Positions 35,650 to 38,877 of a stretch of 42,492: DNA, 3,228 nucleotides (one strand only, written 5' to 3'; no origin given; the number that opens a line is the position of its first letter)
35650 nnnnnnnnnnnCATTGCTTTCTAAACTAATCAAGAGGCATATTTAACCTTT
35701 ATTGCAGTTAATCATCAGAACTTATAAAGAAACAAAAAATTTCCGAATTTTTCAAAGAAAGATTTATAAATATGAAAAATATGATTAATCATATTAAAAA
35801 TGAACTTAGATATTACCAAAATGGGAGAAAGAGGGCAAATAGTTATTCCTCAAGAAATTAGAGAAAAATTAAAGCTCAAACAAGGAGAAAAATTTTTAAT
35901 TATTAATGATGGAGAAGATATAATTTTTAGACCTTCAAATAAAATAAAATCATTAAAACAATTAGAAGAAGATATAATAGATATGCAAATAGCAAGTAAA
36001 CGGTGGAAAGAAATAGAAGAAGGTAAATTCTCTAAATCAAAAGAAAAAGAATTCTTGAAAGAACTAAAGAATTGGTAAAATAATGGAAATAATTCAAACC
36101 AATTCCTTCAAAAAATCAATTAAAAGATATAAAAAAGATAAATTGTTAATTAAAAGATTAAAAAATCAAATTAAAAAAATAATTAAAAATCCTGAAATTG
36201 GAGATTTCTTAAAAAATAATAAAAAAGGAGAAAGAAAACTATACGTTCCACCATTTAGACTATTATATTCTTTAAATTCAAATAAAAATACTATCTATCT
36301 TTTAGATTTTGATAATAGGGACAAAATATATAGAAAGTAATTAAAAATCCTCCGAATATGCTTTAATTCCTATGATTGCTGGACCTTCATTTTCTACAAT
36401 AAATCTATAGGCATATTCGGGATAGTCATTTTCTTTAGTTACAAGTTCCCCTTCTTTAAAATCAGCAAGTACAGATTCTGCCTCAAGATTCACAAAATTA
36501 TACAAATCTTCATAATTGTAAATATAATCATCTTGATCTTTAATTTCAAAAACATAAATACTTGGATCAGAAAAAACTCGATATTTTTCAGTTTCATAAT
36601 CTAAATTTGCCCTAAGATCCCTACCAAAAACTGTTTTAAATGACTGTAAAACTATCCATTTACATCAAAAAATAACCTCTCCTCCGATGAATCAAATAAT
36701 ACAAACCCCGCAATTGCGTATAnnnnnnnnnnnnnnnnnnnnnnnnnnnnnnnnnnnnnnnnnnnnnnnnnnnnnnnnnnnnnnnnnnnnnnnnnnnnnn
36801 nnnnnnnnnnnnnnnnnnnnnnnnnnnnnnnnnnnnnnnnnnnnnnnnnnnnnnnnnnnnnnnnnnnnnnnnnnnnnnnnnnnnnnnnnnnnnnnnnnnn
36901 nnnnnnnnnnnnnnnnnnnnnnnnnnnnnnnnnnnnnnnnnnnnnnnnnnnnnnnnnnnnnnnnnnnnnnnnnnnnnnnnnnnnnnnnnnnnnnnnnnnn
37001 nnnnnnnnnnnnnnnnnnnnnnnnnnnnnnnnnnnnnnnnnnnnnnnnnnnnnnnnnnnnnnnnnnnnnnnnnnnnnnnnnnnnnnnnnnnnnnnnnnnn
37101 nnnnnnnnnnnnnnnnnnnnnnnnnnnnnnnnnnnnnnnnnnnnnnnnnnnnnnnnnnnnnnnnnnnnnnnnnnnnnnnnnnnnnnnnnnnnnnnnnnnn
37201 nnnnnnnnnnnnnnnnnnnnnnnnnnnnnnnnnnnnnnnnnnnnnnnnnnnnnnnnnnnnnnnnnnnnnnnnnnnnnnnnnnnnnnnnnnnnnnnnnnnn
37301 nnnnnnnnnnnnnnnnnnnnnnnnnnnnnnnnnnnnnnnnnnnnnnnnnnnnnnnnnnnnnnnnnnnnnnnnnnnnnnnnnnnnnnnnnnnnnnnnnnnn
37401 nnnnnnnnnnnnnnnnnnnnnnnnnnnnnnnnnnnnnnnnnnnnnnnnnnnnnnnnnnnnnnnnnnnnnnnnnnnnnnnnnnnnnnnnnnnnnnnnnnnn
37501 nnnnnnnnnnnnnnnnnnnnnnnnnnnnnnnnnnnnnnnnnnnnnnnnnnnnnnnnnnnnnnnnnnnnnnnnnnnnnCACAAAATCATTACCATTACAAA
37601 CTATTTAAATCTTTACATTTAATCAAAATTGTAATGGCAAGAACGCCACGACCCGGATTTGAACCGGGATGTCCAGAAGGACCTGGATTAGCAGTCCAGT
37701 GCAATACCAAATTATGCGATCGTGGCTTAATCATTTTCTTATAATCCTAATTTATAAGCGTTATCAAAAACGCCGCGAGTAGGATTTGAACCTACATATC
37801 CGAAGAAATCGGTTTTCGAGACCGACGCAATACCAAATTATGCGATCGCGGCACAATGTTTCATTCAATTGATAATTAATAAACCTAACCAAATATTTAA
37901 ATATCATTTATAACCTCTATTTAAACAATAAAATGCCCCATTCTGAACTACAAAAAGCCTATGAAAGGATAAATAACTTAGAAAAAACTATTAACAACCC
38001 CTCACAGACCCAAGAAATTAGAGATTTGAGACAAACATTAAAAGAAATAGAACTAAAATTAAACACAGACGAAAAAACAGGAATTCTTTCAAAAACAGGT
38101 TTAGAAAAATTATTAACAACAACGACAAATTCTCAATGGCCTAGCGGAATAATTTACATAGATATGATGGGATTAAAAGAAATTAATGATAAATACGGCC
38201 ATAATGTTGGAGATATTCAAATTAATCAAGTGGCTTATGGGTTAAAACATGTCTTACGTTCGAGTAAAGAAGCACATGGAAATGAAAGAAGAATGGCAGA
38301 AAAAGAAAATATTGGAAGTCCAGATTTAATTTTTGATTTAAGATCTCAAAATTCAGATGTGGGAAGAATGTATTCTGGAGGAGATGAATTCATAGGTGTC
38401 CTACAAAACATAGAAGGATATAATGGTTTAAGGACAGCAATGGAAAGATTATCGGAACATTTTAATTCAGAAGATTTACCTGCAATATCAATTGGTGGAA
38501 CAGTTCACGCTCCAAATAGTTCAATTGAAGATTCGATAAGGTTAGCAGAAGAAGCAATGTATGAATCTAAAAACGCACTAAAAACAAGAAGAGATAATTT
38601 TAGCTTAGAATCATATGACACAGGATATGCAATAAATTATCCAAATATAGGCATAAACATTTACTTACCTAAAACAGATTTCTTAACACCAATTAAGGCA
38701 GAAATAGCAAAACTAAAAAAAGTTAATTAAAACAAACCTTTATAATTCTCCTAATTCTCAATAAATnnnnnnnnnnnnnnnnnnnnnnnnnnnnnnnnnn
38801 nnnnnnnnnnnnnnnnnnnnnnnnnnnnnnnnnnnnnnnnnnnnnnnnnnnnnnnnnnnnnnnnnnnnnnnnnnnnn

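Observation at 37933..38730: Apparently active GGDEF diguanylate cyclase in an archaeal genomic context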

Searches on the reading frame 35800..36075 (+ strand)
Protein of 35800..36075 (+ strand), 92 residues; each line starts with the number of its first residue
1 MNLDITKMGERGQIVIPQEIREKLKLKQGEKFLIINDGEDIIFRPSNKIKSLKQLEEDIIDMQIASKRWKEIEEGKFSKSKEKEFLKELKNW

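Call 10: search_protein_families(library=pfam, proteins=[window:35800-36075:+], max_evalue=0.001)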
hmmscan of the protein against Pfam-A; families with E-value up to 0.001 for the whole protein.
window:35800-36075:+ (92 aa): 1 family
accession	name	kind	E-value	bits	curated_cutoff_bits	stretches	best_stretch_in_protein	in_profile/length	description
PF04014.23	MazE_antitoxin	-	3.3e-08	33.8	24.7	1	5-48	1-45/48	Antidote-toxin recognition MazE, bacterial antitoxin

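Call 60: search_protein_families(library=padloc, proteins=[window:35800-36075:+], max_evalue=0.01)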
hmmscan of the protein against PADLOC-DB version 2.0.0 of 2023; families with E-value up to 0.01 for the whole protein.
window:35800-36075:+ (92 aa): 0 families

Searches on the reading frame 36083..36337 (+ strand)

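Call 10: search_protein_families(library=pfam, proteins=[window:36083-36337:+], max_evalue=0.001)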
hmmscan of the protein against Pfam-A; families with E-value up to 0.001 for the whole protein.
window:36083-36337:+ (85 aa): 2 families
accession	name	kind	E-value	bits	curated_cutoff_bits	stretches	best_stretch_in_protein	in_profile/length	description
PF05016.21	ParE_toxin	-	1.2e-06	29.4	23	1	3-83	1-89/89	ParE toxin of type II toxin-antitoxin system, parDE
PF15781.12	ParE-like_toxin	-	2e-06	28.1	28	1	3-84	1-84/87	ParE-like toxin of type II bacterial toxin-antitoxin system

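Call 60: search_protein_families(library=padloc, proteins=[window:36083-36337:+], max_evalue=0.01)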
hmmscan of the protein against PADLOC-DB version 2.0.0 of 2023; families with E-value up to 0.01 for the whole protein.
window:36083-36337:+ (85 aa): 0 families

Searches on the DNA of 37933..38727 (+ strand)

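Call 74: search_rna_families(sources=[L001, L003, L004, L010, L017, L025, L022], threshold=gathering)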
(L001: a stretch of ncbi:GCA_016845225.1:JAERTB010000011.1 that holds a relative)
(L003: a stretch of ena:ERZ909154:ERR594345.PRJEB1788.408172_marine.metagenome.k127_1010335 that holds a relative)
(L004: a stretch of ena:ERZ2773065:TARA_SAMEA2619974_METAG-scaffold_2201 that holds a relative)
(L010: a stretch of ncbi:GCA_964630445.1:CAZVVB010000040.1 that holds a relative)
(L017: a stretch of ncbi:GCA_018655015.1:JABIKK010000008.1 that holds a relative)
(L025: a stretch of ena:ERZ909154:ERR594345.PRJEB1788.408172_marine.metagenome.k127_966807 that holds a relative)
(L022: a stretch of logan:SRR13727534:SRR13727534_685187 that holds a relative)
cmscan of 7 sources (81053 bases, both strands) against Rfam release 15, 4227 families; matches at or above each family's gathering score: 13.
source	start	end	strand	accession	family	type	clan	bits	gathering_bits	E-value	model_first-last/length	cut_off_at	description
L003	12638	12712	+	RF00005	tRNA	Gene; tRNA;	CL00001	63.2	29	3e-11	1-71/71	no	tRNA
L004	2715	2789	+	RF00005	tRNA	Gene; tRNA;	CL00001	63.2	29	3e-11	1-71/71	no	tRNA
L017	10836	10910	+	RF00005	tRNA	Gene; tRNA;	CL00001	63.2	29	3e-11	1-71/71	no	tRNA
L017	9084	9167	-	RF00005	tRNA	Gene; tRNA;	CL00001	57.8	29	9e-10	1-71/71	no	tRNA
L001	9840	9921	-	RF00005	tRNA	Gene; tRNA;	CL00001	57.4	29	1.1e-09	1-71/71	no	tRNA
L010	3500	3581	-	RF00005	tRNA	Gene; tRNA;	CL00001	56.1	29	2.6e-09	1-71/71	no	tRNA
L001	9713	9795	-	RF00005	tRNA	Gene; tRNA;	CL00001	55.1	29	4.8e-09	1-71/71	no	tRNA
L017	5496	5578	-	RF00005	tRNA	Gene; tRNA;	CL00001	54.8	29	5.9e-09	1-71/71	no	tRNA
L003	7945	8027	-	RF00005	tRNA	Gene; tRNA;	CL00001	54.6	29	7e-09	1-71/71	no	tRNA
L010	1057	1139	-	RF00005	tRNA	Gene; tRNA;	CL00001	54.5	29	7.2e-09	1-71/71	no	tRNA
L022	2248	2332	-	RF00005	tRNA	Gene; tRNA;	CL00001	54.3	29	8.5e-09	1-71/71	no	tRNA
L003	9845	9926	-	RF00005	tRNA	Gene; tRNA;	CL00001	52.9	29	2.1e-08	1-71/71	no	tRNA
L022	1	82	-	RF00005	tRNA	Gene; tRNA;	CL00001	49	29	2.4e-07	1-70/71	3'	tRNA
